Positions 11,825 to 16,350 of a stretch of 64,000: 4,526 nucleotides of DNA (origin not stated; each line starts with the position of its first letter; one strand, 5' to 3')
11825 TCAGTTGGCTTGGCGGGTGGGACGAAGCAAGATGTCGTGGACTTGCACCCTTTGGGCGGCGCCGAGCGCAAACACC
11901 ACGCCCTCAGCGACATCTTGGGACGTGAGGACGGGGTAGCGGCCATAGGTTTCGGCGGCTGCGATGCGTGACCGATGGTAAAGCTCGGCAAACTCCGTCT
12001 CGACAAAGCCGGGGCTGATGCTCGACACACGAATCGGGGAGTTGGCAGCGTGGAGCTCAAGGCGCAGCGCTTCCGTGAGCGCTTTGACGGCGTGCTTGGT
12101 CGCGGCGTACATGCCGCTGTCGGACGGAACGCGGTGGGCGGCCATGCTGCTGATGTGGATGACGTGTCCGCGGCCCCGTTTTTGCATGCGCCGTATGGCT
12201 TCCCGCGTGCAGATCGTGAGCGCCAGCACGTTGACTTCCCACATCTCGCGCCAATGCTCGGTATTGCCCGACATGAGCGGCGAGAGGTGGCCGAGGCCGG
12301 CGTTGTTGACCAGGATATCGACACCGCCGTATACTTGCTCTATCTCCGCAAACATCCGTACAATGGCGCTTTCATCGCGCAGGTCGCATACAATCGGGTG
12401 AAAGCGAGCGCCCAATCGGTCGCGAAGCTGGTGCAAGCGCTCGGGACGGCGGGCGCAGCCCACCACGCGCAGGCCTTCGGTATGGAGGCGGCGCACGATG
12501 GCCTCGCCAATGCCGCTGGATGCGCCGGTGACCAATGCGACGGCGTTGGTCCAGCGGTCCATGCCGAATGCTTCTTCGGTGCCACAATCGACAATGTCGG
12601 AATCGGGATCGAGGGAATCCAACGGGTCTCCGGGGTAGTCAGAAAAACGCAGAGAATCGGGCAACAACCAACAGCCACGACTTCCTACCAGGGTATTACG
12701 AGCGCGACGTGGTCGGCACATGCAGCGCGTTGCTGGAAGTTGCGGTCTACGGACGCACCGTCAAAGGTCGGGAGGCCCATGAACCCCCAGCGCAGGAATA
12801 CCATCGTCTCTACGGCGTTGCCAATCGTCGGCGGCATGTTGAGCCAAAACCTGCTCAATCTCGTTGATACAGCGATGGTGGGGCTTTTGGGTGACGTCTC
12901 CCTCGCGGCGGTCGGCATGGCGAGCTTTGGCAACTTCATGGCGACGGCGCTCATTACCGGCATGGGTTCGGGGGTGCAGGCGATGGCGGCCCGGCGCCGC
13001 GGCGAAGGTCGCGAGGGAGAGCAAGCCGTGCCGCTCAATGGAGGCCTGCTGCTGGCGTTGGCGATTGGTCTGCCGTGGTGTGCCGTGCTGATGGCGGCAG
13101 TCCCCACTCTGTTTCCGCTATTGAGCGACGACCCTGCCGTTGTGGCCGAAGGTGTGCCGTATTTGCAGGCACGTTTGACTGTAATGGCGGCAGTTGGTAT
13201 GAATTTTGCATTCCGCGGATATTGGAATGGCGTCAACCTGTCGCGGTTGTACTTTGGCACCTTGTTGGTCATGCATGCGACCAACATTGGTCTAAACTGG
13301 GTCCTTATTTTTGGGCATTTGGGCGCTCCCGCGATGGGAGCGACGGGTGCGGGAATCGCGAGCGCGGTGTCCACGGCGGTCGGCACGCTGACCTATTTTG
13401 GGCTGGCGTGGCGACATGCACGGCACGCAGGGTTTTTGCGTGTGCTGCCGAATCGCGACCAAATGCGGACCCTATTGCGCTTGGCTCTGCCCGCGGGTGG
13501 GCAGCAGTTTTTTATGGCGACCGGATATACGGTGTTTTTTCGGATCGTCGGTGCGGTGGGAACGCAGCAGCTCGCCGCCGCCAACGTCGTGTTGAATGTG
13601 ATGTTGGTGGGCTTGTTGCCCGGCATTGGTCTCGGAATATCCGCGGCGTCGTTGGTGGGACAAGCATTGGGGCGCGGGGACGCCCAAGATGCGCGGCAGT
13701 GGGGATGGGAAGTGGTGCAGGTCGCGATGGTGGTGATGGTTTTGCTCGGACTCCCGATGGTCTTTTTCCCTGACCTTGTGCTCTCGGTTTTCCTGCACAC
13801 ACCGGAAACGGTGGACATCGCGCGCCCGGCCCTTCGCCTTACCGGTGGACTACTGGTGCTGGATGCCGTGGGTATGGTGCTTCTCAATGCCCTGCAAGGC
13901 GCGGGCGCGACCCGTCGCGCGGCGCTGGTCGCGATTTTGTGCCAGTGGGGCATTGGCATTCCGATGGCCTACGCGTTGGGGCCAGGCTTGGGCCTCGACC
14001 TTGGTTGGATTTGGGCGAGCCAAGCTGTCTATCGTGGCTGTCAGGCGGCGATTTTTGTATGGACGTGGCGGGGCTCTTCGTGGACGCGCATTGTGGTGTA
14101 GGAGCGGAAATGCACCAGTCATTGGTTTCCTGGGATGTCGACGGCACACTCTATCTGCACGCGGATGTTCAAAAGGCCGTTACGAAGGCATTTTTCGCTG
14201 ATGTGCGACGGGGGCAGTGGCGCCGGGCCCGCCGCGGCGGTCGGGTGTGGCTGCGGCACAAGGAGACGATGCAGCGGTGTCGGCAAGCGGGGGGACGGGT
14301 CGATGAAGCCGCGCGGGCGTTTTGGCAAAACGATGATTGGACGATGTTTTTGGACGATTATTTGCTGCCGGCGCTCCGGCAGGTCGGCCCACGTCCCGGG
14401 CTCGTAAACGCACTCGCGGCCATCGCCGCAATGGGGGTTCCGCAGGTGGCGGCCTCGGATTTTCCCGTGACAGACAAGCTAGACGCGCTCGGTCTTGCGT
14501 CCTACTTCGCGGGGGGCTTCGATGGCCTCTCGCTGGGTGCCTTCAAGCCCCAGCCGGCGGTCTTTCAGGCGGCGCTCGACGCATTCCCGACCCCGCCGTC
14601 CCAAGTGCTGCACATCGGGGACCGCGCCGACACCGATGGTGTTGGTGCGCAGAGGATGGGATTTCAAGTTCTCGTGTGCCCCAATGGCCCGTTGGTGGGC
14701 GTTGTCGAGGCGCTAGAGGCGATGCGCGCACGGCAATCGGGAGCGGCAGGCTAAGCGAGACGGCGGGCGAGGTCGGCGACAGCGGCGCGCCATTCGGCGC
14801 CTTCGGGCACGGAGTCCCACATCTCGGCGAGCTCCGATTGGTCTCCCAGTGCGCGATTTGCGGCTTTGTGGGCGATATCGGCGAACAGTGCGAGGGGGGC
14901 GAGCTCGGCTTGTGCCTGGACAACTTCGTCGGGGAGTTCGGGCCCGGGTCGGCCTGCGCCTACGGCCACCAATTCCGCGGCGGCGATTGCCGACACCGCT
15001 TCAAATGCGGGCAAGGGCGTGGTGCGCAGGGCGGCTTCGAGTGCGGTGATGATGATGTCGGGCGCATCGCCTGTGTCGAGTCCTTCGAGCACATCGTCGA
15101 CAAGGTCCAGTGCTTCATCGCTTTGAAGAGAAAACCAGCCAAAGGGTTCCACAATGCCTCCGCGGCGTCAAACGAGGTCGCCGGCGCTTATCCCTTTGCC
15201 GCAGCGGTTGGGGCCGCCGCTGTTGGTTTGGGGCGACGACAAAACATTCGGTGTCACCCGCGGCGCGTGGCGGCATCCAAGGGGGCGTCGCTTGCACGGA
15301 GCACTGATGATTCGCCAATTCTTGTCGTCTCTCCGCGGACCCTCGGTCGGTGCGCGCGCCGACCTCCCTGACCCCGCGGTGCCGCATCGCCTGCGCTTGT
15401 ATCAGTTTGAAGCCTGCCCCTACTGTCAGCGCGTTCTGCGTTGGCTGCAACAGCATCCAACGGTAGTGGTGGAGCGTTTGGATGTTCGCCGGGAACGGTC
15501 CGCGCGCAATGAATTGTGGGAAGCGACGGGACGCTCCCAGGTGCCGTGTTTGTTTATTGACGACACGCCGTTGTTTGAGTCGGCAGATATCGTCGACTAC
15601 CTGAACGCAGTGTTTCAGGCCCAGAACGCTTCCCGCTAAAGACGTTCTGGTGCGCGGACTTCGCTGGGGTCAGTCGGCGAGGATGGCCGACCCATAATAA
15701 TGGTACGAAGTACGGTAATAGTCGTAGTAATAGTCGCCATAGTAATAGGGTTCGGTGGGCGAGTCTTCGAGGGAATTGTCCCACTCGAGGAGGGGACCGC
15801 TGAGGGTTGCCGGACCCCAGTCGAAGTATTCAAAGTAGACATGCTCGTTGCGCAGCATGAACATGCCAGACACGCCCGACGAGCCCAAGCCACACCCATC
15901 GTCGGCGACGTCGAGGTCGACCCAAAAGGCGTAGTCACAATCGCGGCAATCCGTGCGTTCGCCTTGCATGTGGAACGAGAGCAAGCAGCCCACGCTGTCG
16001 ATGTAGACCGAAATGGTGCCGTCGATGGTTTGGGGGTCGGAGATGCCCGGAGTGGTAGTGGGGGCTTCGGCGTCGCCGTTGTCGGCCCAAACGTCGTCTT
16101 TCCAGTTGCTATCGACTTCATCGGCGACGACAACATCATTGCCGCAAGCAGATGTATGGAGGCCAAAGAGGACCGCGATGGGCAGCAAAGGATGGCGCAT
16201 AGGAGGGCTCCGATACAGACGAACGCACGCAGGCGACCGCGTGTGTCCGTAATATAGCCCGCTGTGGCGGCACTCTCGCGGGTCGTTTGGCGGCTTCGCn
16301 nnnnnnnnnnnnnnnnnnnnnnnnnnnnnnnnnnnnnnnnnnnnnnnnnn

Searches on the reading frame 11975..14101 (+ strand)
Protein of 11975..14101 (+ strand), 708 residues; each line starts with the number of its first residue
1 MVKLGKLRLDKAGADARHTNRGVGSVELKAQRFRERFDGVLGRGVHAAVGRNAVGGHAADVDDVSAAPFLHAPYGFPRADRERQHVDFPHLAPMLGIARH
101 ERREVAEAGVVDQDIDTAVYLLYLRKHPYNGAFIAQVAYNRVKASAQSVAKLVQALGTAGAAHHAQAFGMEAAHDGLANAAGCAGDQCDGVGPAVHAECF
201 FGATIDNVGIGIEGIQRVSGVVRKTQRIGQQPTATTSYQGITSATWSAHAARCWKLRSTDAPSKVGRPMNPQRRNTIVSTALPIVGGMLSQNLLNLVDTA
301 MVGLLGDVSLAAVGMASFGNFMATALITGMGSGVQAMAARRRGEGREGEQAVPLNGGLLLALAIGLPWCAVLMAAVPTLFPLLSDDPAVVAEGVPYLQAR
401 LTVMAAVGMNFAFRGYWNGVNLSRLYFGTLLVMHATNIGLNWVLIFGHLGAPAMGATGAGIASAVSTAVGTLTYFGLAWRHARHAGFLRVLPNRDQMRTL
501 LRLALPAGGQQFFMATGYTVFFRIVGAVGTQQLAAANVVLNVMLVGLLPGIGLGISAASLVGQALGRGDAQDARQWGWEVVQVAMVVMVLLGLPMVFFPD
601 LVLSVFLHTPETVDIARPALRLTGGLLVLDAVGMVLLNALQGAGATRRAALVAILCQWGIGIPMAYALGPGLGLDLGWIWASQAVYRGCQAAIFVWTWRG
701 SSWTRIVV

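Call 64: search_protein_families(library=pfam, proteins=[window:11975-14101:+], max_evalue=0.00001)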
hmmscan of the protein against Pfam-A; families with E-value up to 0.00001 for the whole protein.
window:11975-14101:+ (708 aa): 1 family
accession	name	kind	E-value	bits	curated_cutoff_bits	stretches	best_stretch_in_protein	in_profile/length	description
PF01554.23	MatE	-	1e-41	142.7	24.9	2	506-666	1-160/161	MatE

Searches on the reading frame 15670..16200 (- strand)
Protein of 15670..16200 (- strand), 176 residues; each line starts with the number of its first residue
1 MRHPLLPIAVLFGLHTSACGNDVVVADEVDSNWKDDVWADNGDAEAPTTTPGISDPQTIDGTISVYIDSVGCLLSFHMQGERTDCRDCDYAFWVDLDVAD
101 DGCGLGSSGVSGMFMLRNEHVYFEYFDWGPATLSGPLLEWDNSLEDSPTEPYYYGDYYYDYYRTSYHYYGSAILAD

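Call 60: search_protein_families(library=padloc, proteins=[window:15670-16200:-], max_evalue=0.01)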
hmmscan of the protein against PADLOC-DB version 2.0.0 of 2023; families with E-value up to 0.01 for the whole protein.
window:15670-16200:- (176 aa): 0 families
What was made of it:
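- Closest known: Type III toxin-antitoxin loci. Different: No PADLOC model matches (call 60).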

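Call 61: search_protein_families(library=ncbifam, proteins=[window:15670-16200:-], max_evalue=0.01)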
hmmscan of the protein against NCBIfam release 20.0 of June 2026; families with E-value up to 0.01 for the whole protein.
window:15670-16200:- (176 aa): 0 families
